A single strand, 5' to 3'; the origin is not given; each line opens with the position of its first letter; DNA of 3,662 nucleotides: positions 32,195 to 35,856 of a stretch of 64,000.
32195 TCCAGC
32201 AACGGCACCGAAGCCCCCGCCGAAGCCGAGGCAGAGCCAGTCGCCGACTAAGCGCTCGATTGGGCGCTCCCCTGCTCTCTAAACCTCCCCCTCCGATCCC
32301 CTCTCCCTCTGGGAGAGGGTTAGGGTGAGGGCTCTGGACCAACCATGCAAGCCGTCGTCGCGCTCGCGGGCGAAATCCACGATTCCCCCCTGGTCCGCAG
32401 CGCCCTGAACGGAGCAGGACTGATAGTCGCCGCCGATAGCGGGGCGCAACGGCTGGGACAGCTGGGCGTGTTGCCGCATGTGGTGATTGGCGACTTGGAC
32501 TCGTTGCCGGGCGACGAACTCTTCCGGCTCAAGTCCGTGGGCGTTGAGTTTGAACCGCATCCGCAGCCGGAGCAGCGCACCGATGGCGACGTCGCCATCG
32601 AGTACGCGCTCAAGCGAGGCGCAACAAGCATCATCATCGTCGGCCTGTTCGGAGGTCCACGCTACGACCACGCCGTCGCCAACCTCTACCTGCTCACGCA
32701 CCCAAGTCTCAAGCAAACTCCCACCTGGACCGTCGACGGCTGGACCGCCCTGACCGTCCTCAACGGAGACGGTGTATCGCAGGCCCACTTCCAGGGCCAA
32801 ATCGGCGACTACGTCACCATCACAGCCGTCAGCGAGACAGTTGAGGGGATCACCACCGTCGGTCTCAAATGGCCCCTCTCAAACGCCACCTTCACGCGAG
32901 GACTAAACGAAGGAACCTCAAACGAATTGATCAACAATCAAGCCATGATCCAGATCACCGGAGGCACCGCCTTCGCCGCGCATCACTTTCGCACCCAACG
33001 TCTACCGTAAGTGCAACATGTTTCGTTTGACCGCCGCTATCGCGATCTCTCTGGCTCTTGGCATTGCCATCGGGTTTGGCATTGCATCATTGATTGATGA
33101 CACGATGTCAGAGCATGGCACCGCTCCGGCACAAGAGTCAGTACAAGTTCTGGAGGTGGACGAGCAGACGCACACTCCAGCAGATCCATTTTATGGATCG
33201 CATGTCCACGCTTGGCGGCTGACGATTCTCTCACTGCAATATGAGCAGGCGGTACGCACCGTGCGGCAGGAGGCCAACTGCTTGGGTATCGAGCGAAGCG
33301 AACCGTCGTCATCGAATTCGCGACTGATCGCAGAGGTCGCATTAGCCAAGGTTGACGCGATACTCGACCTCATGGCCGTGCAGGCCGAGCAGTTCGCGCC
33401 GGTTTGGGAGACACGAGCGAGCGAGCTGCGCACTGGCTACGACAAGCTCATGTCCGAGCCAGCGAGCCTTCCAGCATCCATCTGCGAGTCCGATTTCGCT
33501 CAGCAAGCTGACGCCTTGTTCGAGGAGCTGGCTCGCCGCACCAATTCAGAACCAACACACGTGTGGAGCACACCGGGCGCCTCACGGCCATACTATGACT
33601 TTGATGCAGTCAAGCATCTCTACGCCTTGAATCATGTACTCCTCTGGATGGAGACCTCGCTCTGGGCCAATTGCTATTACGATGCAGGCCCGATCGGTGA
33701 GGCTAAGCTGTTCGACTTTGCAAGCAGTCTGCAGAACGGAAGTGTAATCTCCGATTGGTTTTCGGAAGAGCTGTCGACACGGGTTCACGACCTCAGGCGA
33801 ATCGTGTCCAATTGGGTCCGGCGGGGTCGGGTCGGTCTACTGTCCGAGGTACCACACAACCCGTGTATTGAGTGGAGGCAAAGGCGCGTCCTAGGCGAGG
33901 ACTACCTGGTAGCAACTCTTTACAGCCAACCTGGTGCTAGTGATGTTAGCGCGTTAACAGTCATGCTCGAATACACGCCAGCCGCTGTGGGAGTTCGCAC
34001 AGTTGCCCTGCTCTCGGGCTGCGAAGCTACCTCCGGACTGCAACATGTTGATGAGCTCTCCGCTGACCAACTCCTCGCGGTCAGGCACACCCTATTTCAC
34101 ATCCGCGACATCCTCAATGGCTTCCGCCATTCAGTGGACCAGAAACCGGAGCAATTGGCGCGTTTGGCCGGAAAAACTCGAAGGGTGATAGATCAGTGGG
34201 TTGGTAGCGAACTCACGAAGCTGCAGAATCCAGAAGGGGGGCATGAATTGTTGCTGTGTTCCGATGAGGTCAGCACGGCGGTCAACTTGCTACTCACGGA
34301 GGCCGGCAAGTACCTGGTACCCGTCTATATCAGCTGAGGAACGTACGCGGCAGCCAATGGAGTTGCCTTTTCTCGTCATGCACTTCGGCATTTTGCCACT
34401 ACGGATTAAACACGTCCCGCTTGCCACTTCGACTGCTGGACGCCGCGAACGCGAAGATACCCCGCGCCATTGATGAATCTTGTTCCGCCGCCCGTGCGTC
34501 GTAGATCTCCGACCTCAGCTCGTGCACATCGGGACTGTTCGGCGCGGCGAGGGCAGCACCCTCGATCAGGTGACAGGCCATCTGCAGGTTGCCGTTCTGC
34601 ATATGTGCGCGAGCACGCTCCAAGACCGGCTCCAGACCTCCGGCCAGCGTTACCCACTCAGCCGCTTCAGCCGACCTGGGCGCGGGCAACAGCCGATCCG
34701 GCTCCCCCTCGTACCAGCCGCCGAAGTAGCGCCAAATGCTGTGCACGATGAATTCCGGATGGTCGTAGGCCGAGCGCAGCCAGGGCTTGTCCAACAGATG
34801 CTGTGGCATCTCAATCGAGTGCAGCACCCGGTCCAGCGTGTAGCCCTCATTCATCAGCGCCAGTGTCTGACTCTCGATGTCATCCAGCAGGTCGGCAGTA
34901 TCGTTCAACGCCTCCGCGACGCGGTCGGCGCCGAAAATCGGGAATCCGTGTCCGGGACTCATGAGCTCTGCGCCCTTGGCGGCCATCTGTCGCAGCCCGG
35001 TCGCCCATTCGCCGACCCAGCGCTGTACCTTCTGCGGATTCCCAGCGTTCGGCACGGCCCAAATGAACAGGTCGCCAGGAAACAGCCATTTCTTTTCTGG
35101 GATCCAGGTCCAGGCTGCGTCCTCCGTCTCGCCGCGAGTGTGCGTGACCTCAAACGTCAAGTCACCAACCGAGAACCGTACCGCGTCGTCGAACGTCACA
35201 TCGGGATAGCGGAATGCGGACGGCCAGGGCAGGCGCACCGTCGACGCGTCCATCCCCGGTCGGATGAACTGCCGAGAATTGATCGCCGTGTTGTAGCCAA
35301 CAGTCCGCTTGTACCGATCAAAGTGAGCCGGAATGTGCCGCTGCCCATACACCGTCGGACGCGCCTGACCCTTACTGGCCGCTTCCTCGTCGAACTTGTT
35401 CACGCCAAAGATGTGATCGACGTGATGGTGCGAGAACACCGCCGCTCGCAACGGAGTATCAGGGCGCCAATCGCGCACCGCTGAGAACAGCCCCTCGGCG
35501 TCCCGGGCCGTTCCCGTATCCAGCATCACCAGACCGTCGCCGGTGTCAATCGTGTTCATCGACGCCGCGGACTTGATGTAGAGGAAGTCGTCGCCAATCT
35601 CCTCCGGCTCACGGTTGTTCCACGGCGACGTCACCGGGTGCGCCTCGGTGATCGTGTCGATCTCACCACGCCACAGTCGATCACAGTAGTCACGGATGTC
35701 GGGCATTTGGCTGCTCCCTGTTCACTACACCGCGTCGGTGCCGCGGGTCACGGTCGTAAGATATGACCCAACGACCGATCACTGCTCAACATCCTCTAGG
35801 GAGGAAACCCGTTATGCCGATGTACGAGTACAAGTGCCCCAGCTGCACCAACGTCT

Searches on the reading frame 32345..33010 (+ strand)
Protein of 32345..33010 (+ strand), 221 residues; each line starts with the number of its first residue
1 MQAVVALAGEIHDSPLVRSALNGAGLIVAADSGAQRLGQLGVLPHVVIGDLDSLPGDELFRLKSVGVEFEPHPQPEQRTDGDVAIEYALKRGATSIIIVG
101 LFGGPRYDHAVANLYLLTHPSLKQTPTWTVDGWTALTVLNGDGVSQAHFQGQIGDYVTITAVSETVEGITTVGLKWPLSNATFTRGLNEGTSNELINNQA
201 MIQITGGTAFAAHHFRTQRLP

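Call 93: search_protein_families(library=pfam, proteins=[window:32345-33010:+], max_evalue=0.00001)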
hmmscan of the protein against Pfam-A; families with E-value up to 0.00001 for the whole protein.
window:32345-33010:+ (221 aa): 2 families
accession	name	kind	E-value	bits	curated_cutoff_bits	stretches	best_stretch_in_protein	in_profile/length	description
PF04263.21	TPK_catalytic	-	1.1e-21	77.3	30.7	1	19-124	3-108/113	Thiamin pyrophosphokinase, catalytic domain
PF04265.19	TPK_B1_binding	-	5.6e-11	42.4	22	1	153-206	10-64/67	Thiamin pyrophosphokinase, vitamin B1 binding domain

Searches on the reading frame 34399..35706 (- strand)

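Call 93: search_protein_families(library=pfam, proteins=[window:34399-35706:-], max_evalue=0.00001)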
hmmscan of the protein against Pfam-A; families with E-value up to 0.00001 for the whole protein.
window:34399-35706:- (435 aa): 2 families
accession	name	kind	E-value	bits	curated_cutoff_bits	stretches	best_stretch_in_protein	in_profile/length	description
PF14863.12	Alkyl_sulf_dimr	-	1.7e-29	103.5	26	1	291-428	2-139/139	Alkyl sulfatase dimerisation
PF00753.33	Lactamase_B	-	2.9e-15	57.2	22.7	1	53-215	11-152/196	Metallo-beta-lactamase superfamily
